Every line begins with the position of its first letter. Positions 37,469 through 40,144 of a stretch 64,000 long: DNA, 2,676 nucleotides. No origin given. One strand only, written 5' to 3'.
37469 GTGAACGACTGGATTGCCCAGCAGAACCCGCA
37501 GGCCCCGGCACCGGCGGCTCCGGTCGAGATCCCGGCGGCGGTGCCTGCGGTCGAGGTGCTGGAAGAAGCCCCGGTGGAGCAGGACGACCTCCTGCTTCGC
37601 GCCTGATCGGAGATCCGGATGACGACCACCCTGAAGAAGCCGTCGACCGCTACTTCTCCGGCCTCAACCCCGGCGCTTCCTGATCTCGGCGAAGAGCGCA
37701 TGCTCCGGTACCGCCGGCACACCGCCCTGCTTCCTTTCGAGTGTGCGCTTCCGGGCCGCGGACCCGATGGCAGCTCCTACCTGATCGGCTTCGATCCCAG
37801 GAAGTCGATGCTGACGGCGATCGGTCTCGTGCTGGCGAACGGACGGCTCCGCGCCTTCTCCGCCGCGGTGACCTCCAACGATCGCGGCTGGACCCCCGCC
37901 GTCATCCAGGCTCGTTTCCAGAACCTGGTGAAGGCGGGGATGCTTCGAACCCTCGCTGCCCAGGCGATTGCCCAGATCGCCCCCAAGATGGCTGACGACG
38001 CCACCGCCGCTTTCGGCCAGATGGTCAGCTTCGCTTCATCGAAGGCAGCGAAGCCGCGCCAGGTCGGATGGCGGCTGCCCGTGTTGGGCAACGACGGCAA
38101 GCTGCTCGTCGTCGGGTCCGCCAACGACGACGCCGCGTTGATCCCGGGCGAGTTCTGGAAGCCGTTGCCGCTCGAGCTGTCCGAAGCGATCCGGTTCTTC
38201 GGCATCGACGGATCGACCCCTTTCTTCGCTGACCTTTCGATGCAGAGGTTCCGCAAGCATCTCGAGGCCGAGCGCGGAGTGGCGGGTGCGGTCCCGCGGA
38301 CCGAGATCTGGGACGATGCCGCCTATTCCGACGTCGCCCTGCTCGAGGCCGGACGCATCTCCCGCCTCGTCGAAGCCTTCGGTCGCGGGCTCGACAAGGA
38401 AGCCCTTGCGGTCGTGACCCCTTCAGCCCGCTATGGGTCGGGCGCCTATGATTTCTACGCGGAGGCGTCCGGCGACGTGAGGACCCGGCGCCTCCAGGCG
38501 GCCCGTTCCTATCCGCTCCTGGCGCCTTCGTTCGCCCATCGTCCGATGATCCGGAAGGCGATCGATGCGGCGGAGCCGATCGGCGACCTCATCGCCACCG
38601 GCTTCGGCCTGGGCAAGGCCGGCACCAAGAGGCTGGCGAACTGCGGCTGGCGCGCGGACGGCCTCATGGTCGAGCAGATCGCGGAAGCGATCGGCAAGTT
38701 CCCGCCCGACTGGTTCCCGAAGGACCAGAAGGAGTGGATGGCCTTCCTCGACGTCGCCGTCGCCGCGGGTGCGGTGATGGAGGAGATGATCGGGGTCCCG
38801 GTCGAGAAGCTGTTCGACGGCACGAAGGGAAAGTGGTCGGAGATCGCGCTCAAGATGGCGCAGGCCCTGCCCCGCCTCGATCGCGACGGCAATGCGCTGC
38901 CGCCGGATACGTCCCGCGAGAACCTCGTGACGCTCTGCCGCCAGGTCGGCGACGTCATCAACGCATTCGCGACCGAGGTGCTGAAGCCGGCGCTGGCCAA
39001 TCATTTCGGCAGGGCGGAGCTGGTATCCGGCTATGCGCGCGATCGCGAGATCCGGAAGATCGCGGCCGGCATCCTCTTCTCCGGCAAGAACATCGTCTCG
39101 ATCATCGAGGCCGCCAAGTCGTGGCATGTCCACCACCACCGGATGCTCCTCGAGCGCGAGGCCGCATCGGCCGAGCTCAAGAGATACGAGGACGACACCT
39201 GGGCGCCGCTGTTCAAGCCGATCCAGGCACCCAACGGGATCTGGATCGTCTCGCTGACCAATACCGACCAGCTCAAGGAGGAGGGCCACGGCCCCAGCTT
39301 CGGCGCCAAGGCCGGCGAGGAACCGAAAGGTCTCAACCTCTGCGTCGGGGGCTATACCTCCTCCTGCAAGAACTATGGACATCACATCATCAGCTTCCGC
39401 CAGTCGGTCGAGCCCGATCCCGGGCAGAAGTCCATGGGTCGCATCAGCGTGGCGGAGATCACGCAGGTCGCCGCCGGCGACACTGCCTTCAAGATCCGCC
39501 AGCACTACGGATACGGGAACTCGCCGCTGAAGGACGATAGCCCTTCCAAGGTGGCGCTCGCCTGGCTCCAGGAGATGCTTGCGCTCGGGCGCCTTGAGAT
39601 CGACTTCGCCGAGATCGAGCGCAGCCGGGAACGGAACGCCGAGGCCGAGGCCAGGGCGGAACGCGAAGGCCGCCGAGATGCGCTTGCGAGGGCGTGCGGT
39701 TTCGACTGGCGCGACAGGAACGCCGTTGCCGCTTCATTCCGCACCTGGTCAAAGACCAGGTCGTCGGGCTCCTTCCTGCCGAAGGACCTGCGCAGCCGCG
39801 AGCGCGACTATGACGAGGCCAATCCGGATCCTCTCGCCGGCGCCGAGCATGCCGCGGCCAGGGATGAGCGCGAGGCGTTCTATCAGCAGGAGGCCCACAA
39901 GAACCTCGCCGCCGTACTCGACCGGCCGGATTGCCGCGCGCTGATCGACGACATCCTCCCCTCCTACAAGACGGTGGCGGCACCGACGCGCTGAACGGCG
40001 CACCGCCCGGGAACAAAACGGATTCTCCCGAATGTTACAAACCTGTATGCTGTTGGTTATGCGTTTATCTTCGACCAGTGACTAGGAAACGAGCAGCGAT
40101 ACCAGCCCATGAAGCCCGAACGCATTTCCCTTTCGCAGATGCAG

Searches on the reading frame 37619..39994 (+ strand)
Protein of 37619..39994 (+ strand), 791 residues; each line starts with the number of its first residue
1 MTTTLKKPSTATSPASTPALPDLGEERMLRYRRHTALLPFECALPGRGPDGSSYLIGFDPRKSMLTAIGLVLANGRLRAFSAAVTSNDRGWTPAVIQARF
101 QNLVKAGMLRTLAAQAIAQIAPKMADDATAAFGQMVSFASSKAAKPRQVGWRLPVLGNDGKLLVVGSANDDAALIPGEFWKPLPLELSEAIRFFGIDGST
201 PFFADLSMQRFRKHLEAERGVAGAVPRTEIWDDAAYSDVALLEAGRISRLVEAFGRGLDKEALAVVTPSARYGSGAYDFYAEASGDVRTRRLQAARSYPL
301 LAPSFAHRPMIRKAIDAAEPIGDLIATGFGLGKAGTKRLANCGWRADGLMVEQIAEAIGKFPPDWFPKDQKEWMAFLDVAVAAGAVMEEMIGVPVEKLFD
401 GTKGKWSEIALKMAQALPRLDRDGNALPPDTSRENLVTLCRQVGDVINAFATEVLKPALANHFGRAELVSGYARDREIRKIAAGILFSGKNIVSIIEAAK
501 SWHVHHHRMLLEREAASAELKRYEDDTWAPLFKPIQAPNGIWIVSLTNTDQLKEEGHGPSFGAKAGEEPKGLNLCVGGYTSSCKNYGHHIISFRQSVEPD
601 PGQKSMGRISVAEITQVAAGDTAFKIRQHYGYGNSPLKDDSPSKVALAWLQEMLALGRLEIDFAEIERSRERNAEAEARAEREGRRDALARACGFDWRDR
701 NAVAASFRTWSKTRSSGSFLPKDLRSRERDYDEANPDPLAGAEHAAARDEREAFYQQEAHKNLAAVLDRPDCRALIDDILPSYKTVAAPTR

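Call 12: search_protein_families(library=pfam, proteins=[window:37619-39994:+], max_evalue=0.001)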
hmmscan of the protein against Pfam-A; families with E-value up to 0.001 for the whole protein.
window:37619-39994:+ (791 aa): 0 families

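Call 23: search_protein_families(library=ncbifam, proteins=[window:37619-39994:+], max_evalue=0.001)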
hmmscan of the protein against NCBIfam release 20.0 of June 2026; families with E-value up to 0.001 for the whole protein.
window:37619-39994:+ (791 aa): 0 families

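Call 48: search_protein_families(library=phrogs, proteins=[window:37619-39994:+], max_evalue=0.001)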
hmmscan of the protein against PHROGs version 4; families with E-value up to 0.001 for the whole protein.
window:37619-39994:+ (791 aa): 0 families

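Call 93: search_solved_structures(query=window:37619-39994:+, max_evalue=0.1)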
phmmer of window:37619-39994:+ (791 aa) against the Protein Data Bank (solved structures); distinct sequences matched with E-value up to 0.1: 0.
